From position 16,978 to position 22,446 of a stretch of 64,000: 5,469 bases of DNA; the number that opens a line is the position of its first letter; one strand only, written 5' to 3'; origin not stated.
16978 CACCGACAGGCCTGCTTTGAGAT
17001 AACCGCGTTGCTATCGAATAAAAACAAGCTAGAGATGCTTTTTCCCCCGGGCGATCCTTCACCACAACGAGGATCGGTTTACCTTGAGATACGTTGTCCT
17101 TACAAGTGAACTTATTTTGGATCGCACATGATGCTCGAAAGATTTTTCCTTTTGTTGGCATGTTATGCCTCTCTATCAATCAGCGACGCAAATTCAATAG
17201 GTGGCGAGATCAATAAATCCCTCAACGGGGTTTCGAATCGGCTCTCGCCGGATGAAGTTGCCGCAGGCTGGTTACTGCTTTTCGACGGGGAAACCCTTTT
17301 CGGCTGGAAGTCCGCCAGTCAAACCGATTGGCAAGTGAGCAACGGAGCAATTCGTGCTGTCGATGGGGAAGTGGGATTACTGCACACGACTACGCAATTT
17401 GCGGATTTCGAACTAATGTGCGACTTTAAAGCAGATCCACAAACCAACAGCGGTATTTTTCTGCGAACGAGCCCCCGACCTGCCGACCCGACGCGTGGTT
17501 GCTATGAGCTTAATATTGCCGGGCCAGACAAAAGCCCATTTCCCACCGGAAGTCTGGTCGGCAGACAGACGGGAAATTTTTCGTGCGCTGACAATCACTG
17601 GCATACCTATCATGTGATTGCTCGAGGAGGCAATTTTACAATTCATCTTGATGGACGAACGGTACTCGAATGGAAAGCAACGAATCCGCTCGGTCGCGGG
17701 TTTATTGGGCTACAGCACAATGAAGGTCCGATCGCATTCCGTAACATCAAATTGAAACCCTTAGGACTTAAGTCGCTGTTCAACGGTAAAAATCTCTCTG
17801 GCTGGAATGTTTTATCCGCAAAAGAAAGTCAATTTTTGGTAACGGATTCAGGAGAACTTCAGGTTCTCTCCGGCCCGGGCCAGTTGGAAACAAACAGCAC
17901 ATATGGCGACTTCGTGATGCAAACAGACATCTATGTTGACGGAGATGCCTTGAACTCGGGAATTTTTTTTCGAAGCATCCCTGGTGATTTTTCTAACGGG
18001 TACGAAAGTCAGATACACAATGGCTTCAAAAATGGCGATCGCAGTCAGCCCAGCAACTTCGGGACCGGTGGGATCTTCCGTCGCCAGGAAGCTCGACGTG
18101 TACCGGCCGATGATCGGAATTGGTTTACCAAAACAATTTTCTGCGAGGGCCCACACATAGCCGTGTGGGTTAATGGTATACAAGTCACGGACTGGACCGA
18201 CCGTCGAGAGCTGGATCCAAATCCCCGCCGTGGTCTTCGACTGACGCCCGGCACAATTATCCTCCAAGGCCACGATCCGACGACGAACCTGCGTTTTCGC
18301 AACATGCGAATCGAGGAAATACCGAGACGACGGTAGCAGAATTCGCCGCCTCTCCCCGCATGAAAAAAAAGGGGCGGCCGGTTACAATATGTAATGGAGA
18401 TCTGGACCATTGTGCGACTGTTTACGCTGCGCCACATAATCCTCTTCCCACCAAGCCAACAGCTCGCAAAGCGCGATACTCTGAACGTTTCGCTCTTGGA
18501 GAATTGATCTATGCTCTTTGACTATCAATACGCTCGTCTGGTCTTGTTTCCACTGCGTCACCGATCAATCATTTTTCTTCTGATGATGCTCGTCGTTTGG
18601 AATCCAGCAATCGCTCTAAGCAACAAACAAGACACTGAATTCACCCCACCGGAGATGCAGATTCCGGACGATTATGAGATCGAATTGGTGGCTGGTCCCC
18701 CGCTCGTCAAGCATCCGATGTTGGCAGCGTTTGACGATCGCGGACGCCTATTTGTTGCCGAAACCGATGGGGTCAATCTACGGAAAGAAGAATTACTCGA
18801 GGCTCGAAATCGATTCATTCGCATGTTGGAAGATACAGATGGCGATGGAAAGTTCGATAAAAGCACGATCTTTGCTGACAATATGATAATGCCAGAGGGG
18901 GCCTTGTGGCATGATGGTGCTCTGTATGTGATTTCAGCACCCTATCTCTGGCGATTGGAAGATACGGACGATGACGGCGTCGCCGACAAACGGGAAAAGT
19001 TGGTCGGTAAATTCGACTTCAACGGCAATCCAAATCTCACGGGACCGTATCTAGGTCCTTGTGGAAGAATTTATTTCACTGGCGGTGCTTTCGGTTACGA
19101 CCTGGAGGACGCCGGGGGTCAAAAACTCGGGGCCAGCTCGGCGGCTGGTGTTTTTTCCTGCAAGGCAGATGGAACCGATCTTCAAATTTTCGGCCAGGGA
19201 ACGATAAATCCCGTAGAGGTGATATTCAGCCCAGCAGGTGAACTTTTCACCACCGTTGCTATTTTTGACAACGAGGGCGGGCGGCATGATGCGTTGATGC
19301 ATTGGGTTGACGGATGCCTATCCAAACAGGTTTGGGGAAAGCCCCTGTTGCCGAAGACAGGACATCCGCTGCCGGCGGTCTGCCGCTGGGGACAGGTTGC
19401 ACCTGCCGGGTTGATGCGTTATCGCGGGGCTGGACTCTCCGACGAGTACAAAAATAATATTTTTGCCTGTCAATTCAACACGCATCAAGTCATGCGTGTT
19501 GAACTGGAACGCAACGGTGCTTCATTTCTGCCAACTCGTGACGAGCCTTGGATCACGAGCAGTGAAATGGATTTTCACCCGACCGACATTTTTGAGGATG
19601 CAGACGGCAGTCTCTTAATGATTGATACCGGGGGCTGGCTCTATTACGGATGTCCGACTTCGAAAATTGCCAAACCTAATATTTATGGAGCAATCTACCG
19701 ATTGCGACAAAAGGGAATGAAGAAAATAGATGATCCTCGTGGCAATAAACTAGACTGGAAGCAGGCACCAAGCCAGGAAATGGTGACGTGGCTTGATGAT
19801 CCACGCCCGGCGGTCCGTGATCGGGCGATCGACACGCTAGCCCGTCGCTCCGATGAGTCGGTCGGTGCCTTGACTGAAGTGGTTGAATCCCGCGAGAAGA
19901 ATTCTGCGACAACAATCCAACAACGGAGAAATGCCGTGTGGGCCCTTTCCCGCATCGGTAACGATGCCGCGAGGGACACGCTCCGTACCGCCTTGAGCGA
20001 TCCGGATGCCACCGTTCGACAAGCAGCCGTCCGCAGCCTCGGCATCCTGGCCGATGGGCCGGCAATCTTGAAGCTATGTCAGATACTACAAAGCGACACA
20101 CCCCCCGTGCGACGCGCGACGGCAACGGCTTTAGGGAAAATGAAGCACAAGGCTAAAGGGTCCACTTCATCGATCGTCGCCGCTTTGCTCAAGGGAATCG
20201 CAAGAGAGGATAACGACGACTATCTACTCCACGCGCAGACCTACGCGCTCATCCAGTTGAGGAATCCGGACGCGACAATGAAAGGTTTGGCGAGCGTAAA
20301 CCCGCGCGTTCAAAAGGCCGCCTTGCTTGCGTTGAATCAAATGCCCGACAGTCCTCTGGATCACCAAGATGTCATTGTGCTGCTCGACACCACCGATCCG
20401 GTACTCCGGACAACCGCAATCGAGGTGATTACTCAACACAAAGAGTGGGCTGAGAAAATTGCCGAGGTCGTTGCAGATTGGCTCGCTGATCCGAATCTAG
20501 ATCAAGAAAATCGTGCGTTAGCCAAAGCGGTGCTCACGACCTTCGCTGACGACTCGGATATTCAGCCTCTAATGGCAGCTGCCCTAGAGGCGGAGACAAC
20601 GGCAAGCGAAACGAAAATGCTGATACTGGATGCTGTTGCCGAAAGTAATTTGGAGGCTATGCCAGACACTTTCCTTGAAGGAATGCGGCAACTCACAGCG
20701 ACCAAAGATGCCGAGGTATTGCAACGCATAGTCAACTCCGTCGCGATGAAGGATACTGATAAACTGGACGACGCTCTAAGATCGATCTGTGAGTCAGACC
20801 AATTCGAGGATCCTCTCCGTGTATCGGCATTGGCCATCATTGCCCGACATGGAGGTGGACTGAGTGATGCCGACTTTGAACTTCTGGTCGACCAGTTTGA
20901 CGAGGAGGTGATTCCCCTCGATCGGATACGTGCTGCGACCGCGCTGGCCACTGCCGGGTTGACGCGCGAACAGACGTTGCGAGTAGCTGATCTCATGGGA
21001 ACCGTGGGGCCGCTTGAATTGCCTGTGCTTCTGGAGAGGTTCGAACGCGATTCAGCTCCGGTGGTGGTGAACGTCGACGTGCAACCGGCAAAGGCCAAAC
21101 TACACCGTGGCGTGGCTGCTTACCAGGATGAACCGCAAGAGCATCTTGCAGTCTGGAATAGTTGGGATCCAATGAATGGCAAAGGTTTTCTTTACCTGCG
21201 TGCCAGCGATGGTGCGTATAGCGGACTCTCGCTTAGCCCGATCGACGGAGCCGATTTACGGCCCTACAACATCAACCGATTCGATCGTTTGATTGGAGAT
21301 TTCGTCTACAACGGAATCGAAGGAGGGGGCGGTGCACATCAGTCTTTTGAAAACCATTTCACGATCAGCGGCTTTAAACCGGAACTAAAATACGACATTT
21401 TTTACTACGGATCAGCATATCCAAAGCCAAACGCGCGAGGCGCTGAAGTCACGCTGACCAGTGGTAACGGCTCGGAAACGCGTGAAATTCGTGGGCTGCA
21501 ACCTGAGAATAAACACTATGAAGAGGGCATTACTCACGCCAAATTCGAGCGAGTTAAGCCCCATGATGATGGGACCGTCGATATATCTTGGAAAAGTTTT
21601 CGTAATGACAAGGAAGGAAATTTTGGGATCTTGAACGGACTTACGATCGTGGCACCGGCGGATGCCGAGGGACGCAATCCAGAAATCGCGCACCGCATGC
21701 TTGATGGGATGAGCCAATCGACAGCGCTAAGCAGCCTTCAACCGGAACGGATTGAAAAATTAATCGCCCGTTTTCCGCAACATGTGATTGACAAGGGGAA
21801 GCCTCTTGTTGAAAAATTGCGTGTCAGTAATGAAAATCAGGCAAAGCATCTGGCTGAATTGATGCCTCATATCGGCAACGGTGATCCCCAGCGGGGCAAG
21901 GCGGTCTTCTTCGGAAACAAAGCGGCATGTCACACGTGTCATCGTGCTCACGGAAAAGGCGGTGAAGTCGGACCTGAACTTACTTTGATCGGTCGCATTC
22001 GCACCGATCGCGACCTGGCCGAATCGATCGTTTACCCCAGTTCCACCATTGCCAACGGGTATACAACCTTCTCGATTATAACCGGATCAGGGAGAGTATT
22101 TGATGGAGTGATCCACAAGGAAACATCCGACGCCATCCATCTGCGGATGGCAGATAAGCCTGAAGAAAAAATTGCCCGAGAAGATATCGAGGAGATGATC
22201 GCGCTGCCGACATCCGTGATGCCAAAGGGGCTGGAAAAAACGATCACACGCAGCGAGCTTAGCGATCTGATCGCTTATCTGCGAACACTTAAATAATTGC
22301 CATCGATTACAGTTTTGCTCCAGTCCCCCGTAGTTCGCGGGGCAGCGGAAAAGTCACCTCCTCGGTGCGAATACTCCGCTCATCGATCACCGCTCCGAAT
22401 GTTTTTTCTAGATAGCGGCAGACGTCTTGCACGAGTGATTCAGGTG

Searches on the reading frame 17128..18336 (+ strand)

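Call 3: search_protein_families(library=pfam, proteins=[window:17128-18336:+])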
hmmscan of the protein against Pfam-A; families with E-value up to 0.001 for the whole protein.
window:17128-18336:+ (402 aa): 1 family
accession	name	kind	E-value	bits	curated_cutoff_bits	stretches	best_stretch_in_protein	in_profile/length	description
PF06439.18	3keto-disac_hyd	-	4.6e-72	242.4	26.8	2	47-210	1-187/187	3-keto-disaccharide hydrolase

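Call 4: search_protein_families(library=ncbifam, proteins=[window:17128-18336:+])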
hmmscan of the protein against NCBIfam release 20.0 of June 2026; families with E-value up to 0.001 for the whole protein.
window:17128-18336:+ (402 aa): 0 families

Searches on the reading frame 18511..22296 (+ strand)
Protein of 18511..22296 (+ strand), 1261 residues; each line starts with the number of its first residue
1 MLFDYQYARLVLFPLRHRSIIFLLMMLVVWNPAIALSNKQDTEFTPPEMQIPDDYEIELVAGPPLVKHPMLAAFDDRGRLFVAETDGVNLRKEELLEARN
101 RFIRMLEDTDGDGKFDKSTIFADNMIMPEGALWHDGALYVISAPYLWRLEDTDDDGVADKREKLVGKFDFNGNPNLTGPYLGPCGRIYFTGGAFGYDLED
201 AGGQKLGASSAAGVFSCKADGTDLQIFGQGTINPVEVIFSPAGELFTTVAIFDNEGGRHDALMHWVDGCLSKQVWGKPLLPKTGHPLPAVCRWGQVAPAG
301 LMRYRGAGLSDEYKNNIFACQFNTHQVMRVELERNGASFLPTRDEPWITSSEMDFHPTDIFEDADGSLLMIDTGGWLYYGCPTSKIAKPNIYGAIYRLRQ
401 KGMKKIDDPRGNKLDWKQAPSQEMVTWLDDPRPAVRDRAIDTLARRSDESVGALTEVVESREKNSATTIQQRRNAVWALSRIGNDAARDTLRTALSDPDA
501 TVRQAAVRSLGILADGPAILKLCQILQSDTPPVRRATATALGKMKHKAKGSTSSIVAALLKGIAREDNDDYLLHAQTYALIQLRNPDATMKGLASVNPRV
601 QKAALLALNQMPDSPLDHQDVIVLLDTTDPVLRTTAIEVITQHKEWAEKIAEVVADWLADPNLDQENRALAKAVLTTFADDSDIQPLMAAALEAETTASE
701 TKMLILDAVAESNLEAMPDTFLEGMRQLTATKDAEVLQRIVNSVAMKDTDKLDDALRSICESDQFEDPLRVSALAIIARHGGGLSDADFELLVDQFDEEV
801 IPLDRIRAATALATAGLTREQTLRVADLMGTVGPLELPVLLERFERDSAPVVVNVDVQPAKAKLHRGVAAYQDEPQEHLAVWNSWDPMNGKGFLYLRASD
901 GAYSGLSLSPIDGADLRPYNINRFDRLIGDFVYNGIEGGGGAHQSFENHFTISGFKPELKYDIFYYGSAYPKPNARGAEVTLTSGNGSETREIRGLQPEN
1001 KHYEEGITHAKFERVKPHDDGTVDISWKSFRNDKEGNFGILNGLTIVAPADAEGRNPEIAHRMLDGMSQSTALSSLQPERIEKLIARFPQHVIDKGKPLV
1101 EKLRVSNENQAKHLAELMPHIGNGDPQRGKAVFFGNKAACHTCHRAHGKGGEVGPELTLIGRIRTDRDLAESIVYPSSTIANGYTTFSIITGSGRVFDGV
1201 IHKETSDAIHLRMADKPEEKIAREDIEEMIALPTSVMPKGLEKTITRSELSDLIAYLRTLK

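Call 3: search_protein_families(library=pfam, proteins=[window:18511-22296:+])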
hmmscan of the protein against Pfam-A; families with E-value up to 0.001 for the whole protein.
window:18511-22296:+ (1261 aa): 6 families
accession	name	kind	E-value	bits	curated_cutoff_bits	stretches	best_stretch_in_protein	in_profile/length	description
PF23500.1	DUF7133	-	2.4e-42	146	27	1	48-372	8-346/385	Domain of unknown function (DUF7133)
PF13646.12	HEAT_2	-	1.1e-33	115.8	27.7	4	472-541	17-87/88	HEAT repeats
PF02985.28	HEAT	-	5.3e-12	45.2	23.5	0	490-515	4-29/31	HEAT repeat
PF13513.12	HEAT_EZ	-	2.2e-09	38.1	27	0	518-543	29-54/55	HEAT-like repeat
PF03130.22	HEAT_PBS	-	1e-07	32.2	20.9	0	472-497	2-27/27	PBS lyase HEAT-like repeat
PF00034.26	Cytochrom_C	-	1.9e-06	29.5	21.3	1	1127-1261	2-90/90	Cytochrome c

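Call 4: search_protein_families(library=ncbifam, proteins=[window:18511-22296:+])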
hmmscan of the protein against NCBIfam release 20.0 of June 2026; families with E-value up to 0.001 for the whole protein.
window:18511-22296:+ (1261 aa): 6 families
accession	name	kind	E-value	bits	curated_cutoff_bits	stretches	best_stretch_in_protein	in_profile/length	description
TIGR02604.1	Piru_Ver_Nterm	subfamily_domain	6.7e-48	163.9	122.2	1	54-401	1-366/367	PVC-type heme-binding CxxCH protein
TIGR02603.1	CxxCH_TIGR02603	domain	2.4e-31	108.5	68.15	1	1124-1259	1-133/134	putative heme-binding domain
NF058502.1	phyc_lyase_CpcE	equivalog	2.4e-08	33.8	330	1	448-528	34-115/260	C-phycocyanin alpha-cysteine-84 phycocyanobilin lyase subunit CpcE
NF045915.1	PhycobilmeDegNblB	equivalog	1.7e-06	27.7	300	1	429-548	77-192/214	phycobilisome degradation protein NblB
TIGR04485.1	thiosulf_SoxX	equivalog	1.4e-05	25.7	61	0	1137-1259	2-77/78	sulfur oxidation c-type cytochrome SoxX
NF010374.0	PRK13800.1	equivalog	0.00076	17.8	1196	1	422-537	779-890/898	fumarate reductase/succinate dehydrogenase flavoprotein subunit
